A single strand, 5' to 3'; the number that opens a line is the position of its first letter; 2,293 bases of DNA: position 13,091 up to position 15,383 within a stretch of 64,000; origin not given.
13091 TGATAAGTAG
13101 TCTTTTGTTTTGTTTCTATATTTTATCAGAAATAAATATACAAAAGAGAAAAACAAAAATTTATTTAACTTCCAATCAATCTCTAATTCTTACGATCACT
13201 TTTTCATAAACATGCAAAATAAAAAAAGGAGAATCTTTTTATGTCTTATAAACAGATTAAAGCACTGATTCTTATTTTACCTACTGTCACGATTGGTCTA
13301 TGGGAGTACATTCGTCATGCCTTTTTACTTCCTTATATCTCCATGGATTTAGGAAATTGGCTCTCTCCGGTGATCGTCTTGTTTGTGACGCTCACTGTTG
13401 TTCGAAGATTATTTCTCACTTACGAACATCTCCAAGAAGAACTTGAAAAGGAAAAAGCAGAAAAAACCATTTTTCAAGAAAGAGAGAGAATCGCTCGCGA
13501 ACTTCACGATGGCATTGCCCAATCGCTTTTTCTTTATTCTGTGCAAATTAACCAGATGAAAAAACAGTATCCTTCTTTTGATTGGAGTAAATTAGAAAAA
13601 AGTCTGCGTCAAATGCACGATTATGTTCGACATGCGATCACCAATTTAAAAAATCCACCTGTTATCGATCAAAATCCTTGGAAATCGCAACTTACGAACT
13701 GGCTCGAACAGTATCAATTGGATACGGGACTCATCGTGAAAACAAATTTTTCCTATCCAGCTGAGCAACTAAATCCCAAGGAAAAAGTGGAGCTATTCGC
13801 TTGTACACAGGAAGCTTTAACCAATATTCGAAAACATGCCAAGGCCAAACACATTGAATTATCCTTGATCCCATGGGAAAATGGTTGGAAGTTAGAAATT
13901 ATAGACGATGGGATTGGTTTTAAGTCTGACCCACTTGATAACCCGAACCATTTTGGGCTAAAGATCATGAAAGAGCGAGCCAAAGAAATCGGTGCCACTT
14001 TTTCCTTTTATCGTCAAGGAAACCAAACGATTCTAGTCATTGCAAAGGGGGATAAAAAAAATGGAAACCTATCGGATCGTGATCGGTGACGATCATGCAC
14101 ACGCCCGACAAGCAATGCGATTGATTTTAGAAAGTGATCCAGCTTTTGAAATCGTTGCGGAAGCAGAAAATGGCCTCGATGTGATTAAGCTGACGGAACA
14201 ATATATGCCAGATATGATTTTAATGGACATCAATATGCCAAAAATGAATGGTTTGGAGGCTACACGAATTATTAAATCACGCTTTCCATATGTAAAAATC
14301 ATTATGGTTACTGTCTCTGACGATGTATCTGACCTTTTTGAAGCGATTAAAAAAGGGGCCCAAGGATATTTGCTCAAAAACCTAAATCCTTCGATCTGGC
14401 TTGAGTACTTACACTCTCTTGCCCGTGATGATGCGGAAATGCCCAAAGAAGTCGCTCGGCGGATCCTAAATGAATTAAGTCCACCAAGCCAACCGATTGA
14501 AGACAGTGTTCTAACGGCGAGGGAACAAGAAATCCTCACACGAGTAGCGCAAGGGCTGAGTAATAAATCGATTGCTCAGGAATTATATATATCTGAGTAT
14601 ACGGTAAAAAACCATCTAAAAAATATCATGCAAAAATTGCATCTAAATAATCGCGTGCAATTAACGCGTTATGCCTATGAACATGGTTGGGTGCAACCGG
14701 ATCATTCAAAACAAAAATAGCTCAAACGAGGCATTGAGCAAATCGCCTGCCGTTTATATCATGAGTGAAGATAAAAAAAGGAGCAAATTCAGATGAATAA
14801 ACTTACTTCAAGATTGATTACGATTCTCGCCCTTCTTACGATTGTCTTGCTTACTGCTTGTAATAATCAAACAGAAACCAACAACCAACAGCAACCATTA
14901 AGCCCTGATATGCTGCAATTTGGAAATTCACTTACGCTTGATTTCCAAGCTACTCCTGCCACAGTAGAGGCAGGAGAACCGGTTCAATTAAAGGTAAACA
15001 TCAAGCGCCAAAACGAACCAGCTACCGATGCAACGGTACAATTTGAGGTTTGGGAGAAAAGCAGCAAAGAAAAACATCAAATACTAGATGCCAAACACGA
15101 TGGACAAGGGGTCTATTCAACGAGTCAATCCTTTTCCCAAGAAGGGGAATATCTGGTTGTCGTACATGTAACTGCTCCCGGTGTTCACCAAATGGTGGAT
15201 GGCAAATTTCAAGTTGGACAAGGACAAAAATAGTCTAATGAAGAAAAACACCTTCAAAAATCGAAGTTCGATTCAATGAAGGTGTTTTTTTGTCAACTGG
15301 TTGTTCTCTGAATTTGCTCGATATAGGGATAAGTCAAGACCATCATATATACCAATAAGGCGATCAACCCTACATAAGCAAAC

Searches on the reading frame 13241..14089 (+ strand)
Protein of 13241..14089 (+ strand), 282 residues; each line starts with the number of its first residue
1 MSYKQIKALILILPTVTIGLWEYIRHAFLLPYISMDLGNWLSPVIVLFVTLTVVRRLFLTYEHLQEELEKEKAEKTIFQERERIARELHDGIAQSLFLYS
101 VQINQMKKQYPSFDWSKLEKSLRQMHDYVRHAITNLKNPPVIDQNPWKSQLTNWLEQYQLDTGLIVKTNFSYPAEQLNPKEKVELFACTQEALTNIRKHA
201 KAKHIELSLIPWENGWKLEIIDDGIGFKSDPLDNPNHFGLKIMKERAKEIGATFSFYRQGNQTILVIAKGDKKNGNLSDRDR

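Call 55: search_protein_families(library=pfam, proteins=[window:13241-14089:+], max_evalue=0.00001)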
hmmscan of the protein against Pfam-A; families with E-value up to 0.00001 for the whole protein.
window:13241-14089:+ (282 aa): 2 families
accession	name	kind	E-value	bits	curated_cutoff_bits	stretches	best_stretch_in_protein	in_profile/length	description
PF07730.19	HisKA_3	-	8.9e-12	45.8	24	1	80-137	1-57/68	Histidine kinase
PF02518.31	HATPase_c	-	4.7e-07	30.7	26.4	1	184-256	5-93/111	Histidine kinase-, DNA gyrase B-, and HSP90-like ATPase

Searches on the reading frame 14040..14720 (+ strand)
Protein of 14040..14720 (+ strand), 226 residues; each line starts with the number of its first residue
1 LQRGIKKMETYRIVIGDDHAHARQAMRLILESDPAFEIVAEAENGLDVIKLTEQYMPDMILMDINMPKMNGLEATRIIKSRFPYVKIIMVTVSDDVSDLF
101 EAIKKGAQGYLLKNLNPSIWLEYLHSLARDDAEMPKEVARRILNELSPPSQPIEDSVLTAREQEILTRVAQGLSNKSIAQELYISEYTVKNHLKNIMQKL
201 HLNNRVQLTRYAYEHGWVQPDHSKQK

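Call 55: search_protein_families(library=pfam, proteins=[window:14040-14720:+], max_evalue=0.00001)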
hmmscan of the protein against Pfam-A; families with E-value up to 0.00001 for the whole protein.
window:14040-14720:+ (226 aa): 3 families
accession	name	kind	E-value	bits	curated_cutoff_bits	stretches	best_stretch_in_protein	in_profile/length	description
PF00072.30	Response_reg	-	1.8e-27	96.2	30.2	1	13-118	1-104/111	Response regulator receiver domain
PF00196.25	GerE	-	1.1e-22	79.8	23.5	1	156-212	1-57/57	Bacterial regulatory proteins, luxR family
PF08281.18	Sigma70_r4_2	-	1.8e-06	28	25.7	1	158-200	11-54/54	Sigma-70, region 4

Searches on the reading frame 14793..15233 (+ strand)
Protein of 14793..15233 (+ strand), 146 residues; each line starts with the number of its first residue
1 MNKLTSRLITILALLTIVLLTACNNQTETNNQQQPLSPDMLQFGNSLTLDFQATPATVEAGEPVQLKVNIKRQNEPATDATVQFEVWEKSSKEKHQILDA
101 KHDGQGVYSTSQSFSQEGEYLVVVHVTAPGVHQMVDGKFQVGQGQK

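Call 55: search_protein_families(library=pfam, proteins=[window:14793-15233:+], max_evalue=0.00001)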
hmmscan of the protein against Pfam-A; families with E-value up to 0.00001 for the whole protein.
window:14793-15233:+ (146 aa): 1 family
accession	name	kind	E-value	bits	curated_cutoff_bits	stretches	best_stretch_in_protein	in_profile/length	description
PF13115.11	YtkA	-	5.7e-10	40.2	25.9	1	49-125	9-85/85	YtkA-like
